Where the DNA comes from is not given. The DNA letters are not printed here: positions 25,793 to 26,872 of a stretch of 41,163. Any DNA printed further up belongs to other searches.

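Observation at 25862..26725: Cytoplasmic trypsin-like serine protease embedded antisense in the early lytic operon, with its own promoter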

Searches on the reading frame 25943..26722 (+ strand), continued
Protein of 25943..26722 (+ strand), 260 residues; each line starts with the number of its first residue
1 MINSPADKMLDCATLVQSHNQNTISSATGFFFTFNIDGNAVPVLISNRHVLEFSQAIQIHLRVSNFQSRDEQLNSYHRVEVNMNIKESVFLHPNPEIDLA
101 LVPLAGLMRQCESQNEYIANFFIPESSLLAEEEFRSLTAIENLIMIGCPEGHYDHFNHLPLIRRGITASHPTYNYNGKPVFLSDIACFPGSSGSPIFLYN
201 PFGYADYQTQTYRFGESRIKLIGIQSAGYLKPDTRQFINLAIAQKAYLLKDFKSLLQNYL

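Call 60: search_protein_representatives(alignment_id=A1)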
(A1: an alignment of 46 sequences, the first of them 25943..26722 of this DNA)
Query: 46 sequences, 276 profile positions. Proteins with E-value up to 0.001 (for the whole library): 9840; up to 1e-10: 4660; up to 1e-30: 2138. The best 150 are listed.
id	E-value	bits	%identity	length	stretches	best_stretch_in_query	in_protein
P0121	9.5e-105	365.9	-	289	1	1-274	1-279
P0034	9.6e-101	352.8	-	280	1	5-273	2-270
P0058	7.4e-100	349.9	-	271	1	3-272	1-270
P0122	1.2e-99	349.2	-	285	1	5-272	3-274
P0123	1.2e-98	345.9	-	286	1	1-274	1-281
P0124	1.5e-98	345.6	-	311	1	5-274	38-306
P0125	1.7e-98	345.4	-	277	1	3-275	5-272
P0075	2.6e-98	344.8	-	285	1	1-274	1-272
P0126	2.4e-96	338.4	-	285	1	3-275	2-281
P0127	6.8e-96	336.9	-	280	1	5-274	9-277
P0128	1.9e-95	335.5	-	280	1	5-273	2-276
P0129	5.8e-95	333.9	-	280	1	4-273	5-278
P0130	6.3e-95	333.7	-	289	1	4-272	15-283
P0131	1.7e-94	332.3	-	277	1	7-274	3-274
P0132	2.3e-94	331.9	-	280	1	5-272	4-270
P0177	2.5e-88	312.1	-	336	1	4-272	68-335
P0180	4.0e-88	311.4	-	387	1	3-272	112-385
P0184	8.8e-88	310.3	-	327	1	4-254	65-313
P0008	1.7e-87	309.4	-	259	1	3-273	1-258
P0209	3.2e-86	305.2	-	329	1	4-272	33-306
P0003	3.3e-86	305.2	-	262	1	3-275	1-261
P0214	4.1e-86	304.8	-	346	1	4-274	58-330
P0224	2.8e-85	302.1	-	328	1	4-274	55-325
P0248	4.8e-84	298.0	-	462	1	4-273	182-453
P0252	5.9e-84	297.7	-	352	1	4-274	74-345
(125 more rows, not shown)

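Call 61: search_protein_families(library=pfam, proteins=[P0248, P0180, P0252, P0177, P0184, P0214, L116:9962-11890:+, P0068, P0224, P0209], max_evalue=0.01)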
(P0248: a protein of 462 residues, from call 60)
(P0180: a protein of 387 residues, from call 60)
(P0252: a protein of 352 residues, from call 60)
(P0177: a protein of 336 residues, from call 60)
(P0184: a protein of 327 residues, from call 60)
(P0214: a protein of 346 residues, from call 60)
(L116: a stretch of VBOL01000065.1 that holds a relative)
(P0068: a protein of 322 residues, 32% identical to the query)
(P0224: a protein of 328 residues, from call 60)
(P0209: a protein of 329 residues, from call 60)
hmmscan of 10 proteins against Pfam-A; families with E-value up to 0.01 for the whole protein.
P0248 (462 aa): 1 family
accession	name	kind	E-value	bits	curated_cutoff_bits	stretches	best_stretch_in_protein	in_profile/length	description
PF13365.12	Trypsin_2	-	2e-07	32.2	27.6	1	220-378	10-135/144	Trypsin-like peptidase domain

P0180 (387 aa): 1 family
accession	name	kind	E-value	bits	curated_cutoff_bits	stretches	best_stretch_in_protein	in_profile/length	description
PF13365.12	Trypsin_2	-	3.4e-10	41.3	27.6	1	139-309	1-135/144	Trypsin-like peptidase domain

P0252 (352 aa): 1 family
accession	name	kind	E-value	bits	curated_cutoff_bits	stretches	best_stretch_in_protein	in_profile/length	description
PF13365.12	Trypsin_2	-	4.3e-10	40.9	27.6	1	100-269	1-135/144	Trypsin-like peptidase domain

P0177 (336 aa): 1 family
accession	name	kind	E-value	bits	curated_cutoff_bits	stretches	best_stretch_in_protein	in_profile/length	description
PF13365.12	Trypsin_2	-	2.3e-08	35.3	27.6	1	90-259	1-135/144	Trypsin-like peptidase domain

P0184 (327 aa): 1 family
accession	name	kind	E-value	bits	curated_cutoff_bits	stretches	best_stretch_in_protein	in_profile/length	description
PF13365.12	Trypsin_2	-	2.4e-10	41.7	27.6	1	90-265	1-141/144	Trypsin-like peptidase domain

P0214 (346 aa): 1 family
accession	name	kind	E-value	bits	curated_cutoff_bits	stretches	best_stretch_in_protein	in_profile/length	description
PF13365.12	Trypsin_2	-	2.8e-11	44.8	27.6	1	83-257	1-139/144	Trypsin-like peptidase domain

L116:9962-11890:+ (643 aa): 3 families
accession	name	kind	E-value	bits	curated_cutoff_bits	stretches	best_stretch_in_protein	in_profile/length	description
PF16263.11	DUF4917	-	1.1e-83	281.7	28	1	325-642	2-311/311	Domain of unknown function (DUF4917)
PF13365.12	Trypsin_2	-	2.6e-08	35.1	27.6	1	26-196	1-136/144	Trypsin-like peptidase domain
PF13289.12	SIR2_2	-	0.0051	17.3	24.5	0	440-524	2-66/141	SIR2-like domain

P0068 (322 aa): 2 families
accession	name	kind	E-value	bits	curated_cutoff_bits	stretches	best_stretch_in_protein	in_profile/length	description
PF13365.12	Trypsin_2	-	1.9e-09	38.9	27.6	1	30-200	1-136/144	Trypsin-like peptidase domain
PF02810.21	SEC-C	-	9.8e-06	25.8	20.4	1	301-316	3-18/19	SEC-C motif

P0224 (328 aa): 1 family
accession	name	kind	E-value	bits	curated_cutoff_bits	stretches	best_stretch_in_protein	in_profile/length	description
PF13365.12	Trypsin_2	-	7.6e-06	27.2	27.6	1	81-249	1-135/144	Trypsin-like peptidase domain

P0209 (329 aa): 1 family
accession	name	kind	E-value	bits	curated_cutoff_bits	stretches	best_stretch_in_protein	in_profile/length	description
PF13365.12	Trypsin_2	-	3.5e-10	41.2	27.6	1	60-233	1-139/144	Trypsin-like peptidase domain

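Call 62: find_homologous_proteins(query=L116:9962-11890:+, max_evalue=1e-10)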
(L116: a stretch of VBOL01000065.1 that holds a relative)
Query L116:9962-11890:+ (643 aa): 1535 proteins with E <= 1e-10 among 8000 candidates; the best 120 are listed.
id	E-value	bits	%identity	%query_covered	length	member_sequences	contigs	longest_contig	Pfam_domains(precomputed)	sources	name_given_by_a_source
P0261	4.7e-151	523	62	56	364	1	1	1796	PF16263.11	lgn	-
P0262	7.6e-149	515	63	55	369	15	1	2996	PF16263.11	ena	-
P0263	3.5e-146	506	63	55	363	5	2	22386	PF16263.11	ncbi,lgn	-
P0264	1.1e-145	505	63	54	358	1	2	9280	PF16263.11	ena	-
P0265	4.0e-144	500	63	53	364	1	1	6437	PF16263.11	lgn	-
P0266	2.7e-142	494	62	53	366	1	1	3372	PF16263.11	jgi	jgi:hypothetical protein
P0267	4.8e-142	493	61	53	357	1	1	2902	PF16263.11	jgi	jgi:Domain of unknown function (DUF4917)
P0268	2.3e-139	484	63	53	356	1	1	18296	PF16263.11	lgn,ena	-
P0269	5.9e-139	483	61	53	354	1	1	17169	PF16263.11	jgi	jgi:hypothetical protein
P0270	5.9e-139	483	63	53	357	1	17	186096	PF16263.11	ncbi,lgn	-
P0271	6.0e-139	483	61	53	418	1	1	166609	PF16263.11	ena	-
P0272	3.1e-137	477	60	56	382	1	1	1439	PF16263.11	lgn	-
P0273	9.8e-135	469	61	53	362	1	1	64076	PF16263.11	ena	-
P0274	1.2e-134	468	62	53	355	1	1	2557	PF16263.11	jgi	jgi:Domain of unknown function (DUF4917)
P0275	8.5e-134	466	61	53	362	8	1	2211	PF16263.11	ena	-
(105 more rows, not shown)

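Call 63: find_encoding_contigs(protein=P0011, flank=7000, max_places=2)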
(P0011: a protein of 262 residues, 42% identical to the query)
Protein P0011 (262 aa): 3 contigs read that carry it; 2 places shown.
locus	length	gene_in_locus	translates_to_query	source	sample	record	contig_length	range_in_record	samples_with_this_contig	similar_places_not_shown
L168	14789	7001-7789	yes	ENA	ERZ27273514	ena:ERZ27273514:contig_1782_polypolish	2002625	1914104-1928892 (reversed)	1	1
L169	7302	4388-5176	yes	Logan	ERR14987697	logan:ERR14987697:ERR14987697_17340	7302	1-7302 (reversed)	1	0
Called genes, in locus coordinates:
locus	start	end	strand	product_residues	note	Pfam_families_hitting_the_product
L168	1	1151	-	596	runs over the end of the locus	PF02195:ParB_N (weak)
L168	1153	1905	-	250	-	PF00142:Fer4_NifH (weak), PF02374:ArsA_ATPase (faint), PF06564:CBP_BcsQ, PF09140:MipZ, PF10609:ParA, PF13614:AAA_31, PF01656:CbiA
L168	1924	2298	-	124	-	PF00436:SSB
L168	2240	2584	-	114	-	-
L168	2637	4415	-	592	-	PF08706:D5_N, PF19263:DUF5906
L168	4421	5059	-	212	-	PF16784:HNHc_6, PF06147:DUF968 (faint)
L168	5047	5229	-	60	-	-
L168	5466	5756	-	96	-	-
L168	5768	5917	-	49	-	-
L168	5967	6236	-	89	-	-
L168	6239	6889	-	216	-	PF08960:STIV_B116-like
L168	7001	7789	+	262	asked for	-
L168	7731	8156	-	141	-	-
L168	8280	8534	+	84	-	-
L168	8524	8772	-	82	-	-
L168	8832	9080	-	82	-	PF01381:HTH_3, PF13443:HTH_26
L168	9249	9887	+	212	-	PF12844:HTH_19 (weak), PF13443:HTH_26, PF13560:HTH_31 (weak), PF01381:HTH_3, PF00717:Peptidase_S24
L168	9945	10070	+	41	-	-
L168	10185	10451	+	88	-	-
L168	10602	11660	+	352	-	PF07751:Abi_2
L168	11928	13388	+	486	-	PF00239:Resolvase, PF07508:Recombinase, PF13408:Zn_ribbon_recom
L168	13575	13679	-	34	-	PF05067:Mn_catalase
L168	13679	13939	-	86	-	PF12652:CotJB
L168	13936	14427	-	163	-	PF11007:CotJA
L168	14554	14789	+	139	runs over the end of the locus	-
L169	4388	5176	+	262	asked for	-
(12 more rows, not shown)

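Call 64: find_encoding_contigs(protein=P0014, flank=7000, max_places=2)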
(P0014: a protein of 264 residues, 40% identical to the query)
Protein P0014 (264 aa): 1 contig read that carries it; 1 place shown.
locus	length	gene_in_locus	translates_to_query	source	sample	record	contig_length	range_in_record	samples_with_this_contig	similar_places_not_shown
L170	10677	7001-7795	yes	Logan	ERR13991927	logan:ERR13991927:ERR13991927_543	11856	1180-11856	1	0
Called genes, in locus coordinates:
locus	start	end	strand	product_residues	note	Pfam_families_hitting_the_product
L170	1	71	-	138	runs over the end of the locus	-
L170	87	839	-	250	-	-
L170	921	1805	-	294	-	PF14297:Lin1244_N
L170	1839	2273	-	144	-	PF05866:RusA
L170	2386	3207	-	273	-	PF03837:RecT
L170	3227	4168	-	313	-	PF09588:YqaJ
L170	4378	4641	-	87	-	-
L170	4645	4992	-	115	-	PF08769:Spo0A_C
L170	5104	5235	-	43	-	-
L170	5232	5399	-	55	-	-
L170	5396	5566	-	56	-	-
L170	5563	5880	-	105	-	-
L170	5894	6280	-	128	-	-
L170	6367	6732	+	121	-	-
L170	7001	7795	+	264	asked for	PF13365:Trypsin_2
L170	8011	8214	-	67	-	PF13560:HTH_31, PF12844:HTH_19, PF01381:HTH_3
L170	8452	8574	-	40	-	-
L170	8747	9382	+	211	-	PF01381:HTH_3, PF13443:HTH_26, PF00717:Peptidase_S24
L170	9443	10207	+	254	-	-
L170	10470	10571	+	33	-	-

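Call 65: find_encoding_contigs(protein=P0004, flank=7000, max_places=2)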
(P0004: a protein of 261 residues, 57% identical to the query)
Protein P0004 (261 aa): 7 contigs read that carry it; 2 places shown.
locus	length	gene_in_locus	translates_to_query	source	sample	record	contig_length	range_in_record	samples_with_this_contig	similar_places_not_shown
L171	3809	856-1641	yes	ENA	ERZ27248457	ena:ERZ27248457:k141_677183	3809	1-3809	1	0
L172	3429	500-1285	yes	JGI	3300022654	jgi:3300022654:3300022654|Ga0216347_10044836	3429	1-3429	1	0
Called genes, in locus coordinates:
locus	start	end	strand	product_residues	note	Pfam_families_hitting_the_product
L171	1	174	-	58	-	?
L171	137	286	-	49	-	-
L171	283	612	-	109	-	-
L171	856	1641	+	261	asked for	PF13365:Trypsin_2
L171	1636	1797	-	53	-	-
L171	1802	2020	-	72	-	PF13443:HTH_26 (weak), PF01381:HTH_3 (weak)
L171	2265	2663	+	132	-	PF01381:HTH_3 (weak)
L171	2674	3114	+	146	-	PF06114:Peptidase_M78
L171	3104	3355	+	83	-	-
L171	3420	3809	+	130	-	?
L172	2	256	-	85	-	?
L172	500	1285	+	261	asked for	PF13365:Trypsin_2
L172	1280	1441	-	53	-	-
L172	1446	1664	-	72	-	PF13443:HTH_26 (weak), PF01381:HTH_3 (weak)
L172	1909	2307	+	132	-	PF01381:HTH_3 (weak)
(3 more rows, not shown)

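Call 66: find_encoding_contigs(protein=P0008, flank=7000, max_places=2)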
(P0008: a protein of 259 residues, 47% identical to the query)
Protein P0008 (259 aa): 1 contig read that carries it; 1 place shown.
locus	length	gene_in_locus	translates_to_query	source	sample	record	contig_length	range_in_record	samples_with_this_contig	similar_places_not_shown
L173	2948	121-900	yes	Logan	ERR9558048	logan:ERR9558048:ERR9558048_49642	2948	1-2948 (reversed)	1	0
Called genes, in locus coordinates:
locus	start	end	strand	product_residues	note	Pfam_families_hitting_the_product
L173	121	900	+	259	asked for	PF13365:Trypsin_2 (weak)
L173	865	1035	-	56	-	-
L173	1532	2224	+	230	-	PF01381:HTH_3 (weak), PF12844:HTH_19 (weak), PF00717:Peptidase_S24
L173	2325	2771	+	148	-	-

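Call 79: search_dna_similar(query=P0020, collection=plasmids, mode=protein, max_rows=15)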
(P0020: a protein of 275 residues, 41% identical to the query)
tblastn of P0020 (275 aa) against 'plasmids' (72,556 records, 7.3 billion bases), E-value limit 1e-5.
Records with a match: 15; places in all: 16; records where one place covers at least 80% of the query: 12.
Best place of each record, by identity: <60% 15.
By first word of the organism name: Bacillus 4; Acinetobacter 2; Arthrobacter 2; Moraxella 1; Legionella 1; Exiguobacterium 1; Kocuria 1; Nitrobacter 1; Comamonas 1; Cytobacillus 1.
By predicted mobility (MOB-suite, as given by PLSDB): non-mobilizable 10; mobilizable 3; conjugative 2.
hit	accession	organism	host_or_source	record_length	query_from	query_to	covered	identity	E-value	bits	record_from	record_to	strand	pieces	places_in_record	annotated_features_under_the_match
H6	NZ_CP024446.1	Moraxella osloensis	Homo sapiens,single cell,skin swab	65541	1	275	100%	52.4%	6e-91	301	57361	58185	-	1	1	serine protease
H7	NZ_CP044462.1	Acinetobacter indicus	pigeon,stool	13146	1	274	100%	50.9%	4e-80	270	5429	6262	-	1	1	serine protease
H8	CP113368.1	Bacillus paranthracis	bovine,mixed culture ...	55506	1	267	97%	42.8%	5e-52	189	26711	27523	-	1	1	serine protease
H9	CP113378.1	Bacillus paranthracis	bovine,mixed culture ...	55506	1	267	97%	42.8%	5e-52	189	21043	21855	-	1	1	serine protease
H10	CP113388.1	Bacillus paranthracis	bovine,mixed culture ...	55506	1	267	97%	42.8%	5e-52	189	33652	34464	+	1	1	serine protease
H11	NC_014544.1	Legionella longbeachae NSW150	-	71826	6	266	95%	34.8%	7e-28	149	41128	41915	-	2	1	hypothetical protein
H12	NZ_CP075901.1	Exiguobacterium acetylicum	cell culture,litchi pericarp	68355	45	267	81%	40.5%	6e-45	169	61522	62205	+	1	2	serine protease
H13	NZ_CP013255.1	Kocuria flava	single cell,air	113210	6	265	95%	34.1%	6e-29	122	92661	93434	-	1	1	serine protease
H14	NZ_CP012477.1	Arthrobacter sp. ERGS1:01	single,stream water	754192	6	265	95%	33.0%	1e-27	119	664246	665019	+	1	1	trypsin-like peptidase domain-containing protein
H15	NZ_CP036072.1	Bacillus wiedmannii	cell culture,soil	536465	41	268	83%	34.9%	8e-34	136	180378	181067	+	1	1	serine protease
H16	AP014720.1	Arthrobacter sp. Hiyo8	-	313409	47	265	80%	32.7%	5e-26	114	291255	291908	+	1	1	serine-Type endopeptidase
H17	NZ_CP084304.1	Acinetobacter pseudolwoffii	a feces sample of chicken origin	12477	6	266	95%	26.4%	7e-19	93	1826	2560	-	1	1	trypsin-like peptidase domain-containing protein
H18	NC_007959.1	Nitrobacter hamburgensis X14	-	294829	6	199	71%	33.7%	4e-19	94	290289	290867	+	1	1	serine protease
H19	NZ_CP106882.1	Comamonas endophytica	Indosasa shibataeoides,cell culture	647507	48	269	81%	28.7%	2e-18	92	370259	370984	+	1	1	trypsin-like peptidase domain-containing protein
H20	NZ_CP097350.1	Cytobacillus pseudoceanisediminis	cell culture,hot underground spring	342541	88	266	65%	35.6%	6e-24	108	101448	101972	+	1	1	hypothetical protein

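Call 80: search_dna_similar(query=P0020, collection=phages, mode=protein, max_rows=15)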
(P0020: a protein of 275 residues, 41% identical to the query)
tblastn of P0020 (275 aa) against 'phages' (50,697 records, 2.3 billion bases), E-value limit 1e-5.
Records with a match: 2; places in all: 2; records where one place covers at least 80% of the query: 0.
Best place of each record, by identity: <60% 2.
By first word of the organism name: Shigella 2.
By host as written in the record: - 2.
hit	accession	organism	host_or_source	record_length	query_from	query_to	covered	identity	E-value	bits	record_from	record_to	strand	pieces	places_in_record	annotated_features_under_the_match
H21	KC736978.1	Shigella phage SfII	Shigella flexneri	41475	144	265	44%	33.9%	5e-10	66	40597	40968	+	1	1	hypothetical protein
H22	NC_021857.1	Shigella phage SfII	Shigella flexneri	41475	144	265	44%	33.9%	5e-10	66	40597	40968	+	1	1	hypothetical protein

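Call 81: get_annotated_region(hit=H7, flank=5000)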
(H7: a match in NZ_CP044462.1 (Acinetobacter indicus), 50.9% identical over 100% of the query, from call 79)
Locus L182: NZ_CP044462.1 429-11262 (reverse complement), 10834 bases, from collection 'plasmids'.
description: Acinetobacter indicus strain B18 plasmid pB18-7, complete sequence
organism: Acinetobacter indicus (NCBI taxid 756892)
taxonomy: Bacteria; Pseudomonadota; Gammaproteobacteria; Moraxellales; Moraxellaceae; Acinetobacter; Acinetobacter indicus
host: -; source: pigeon,stool; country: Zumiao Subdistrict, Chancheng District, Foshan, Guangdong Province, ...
typing (MOB-suite, as given by PLSDB): non-mobilizable; replicon rep_cluster_1364
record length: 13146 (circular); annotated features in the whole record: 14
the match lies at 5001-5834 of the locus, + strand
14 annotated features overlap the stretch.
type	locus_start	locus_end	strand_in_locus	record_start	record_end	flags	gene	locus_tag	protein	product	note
CDS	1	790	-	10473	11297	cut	-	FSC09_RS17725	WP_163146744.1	ImmA/IrrE family metallo-endopeptidase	-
CDS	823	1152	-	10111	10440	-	-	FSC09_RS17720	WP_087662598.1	helix-turn-helix transcriptional regulator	-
CDS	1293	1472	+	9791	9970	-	-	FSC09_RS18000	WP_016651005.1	hypothetical protein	-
CDS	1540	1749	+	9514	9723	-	-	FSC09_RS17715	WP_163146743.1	hypothetical protein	-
CDS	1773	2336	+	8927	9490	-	-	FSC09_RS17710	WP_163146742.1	hypothetical protein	-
CDS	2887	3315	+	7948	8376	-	-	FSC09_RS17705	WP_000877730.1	hypothetical protein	-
CDS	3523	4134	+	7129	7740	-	-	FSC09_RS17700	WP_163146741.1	recombinase family protein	GO:0006310 - DNA recombination [Evidence IEA]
CDS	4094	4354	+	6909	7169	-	-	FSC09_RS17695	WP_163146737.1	hypothetical protein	-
CDS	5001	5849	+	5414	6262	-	-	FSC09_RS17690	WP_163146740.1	serine protease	GO:0006508 - proteolysis [Evidence IEA]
CDS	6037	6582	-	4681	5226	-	-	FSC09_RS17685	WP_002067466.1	plasmid replication DNA-binding protein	-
CDS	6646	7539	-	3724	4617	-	repM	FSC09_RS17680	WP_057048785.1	replication initiation protein RepM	GO:0006270 - DNA replication initiation [Evidence IEA]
CDS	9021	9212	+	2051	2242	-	-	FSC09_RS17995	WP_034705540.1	hypothetical protein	-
CDS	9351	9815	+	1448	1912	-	-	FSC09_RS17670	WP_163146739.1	very short patch repair endonuclease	-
CDS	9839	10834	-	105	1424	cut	-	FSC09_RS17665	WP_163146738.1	MvaI/BcnI family restriction endonuclease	-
